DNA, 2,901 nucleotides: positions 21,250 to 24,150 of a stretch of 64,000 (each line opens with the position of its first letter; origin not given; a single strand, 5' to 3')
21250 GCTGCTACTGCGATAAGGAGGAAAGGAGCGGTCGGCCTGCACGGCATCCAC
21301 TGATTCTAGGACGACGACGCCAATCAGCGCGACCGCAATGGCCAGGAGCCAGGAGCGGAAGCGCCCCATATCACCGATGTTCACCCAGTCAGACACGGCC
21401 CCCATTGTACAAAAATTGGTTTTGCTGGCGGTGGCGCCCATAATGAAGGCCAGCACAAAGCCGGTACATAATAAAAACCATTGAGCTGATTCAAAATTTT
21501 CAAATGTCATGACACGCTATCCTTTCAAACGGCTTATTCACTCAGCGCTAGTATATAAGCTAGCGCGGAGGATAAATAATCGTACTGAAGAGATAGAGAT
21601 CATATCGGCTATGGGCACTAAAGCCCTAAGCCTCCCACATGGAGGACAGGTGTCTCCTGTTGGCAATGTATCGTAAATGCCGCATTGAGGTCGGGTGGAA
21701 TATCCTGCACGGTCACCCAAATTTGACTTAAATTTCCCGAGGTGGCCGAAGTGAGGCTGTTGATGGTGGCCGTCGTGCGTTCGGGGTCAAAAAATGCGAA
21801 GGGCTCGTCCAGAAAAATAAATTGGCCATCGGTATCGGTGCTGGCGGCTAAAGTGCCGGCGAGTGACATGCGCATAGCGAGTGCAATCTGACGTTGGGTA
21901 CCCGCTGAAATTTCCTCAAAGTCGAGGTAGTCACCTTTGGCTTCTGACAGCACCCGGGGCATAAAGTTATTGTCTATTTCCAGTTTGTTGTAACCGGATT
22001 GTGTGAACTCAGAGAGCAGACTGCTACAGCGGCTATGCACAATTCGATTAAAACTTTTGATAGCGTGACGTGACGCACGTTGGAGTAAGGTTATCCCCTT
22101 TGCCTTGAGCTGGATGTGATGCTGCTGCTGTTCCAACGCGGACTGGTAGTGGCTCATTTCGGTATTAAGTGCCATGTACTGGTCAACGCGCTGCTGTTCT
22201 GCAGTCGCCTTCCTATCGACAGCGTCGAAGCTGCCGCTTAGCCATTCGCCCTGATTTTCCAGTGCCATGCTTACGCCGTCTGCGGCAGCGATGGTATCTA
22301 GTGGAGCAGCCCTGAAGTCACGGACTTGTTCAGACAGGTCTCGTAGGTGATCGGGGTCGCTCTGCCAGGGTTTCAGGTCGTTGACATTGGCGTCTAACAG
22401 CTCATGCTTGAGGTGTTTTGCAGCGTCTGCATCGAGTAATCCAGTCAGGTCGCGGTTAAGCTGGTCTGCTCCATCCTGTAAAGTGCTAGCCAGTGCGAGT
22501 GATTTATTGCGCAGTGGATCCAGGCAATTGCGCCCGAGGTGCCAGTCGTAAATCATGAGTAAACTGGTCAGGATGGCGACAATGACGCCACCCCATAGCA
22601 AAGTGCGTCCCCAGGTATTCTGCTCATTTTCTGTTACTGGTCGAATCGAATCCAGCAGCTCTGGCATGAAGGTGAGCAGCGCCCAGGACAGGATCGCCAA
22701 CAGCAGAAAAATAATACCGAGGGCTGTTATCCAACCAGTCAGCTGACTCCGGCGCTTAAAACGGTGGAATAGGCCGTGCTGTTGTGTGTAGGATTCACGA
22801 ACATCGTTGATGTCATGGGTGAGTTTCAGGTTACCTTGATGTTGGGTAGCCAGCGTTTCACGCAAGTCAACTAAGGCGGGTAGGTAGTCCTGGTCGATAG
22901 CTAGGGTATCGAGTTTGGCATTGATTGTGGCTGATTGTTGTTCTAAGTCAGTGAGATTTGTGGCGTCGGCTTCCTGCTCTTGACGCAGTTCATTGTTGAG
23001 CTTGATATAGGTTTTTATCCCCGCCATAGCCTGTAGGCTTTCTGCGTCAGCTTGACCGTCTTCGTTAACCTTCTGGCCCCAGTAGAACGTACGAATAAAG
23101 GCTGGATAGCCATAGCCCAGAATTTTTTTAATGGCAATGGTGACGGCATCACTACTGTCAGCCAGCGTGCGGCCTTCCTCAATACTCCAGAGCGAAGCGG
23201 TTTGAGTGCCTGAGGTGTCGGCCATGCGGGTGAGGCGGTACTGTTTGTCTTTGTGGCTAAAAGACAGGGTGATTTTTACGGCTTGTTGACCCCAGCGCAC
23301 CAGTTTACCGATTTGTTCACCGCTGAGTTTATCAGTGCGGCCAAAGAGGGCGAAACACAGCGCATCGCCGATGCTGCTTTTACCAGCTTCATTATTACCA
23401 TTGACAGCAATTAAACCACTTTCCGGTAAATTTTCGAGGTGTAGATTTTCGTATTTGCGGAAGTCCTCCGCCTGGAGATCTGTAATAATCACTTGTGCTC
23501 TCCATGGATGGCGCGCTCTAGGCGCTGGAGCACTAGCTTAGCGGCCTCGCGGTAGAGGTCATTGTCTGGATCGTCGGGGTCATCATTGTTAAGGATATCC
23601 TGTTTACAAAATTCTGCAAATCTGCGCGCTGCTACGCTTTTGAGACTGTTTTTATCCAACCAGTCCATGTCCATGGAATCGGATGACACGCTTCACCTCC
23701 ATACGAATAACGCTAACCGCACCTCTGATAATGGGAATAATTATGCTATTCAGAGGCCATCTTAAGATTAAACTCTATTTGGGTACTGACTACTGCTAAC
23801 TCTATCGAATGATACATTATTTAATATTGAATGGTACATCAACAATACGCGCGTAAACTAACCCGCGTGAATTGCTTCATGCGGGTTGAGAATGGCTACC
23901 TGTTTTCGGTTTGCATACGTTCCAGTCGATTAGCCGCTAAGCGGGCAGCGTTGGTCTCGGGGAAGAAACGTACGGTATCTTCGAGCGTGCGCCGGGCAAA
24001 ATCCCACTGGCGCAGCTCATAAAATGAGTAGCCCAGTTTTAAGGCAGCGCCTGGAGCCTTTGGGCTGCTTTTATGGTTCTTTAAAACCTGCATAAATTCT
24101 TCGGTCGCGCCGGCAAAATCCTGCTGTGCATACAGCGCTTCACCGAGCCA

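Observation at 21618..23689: Two-gene module: small acidic protein coupled to a Rad50/SMC-like ABC ATPase whose coiled-coil is interrupted by a transmembrane hairpin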

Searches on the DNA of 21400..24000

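Call 88: search_rna_families(source=window, start=21400, end=24000, threshold=evalue, max_evalue=1)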
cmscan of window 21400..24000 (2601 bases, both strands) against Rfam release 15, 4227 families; matches with E-value up to 1: 0.
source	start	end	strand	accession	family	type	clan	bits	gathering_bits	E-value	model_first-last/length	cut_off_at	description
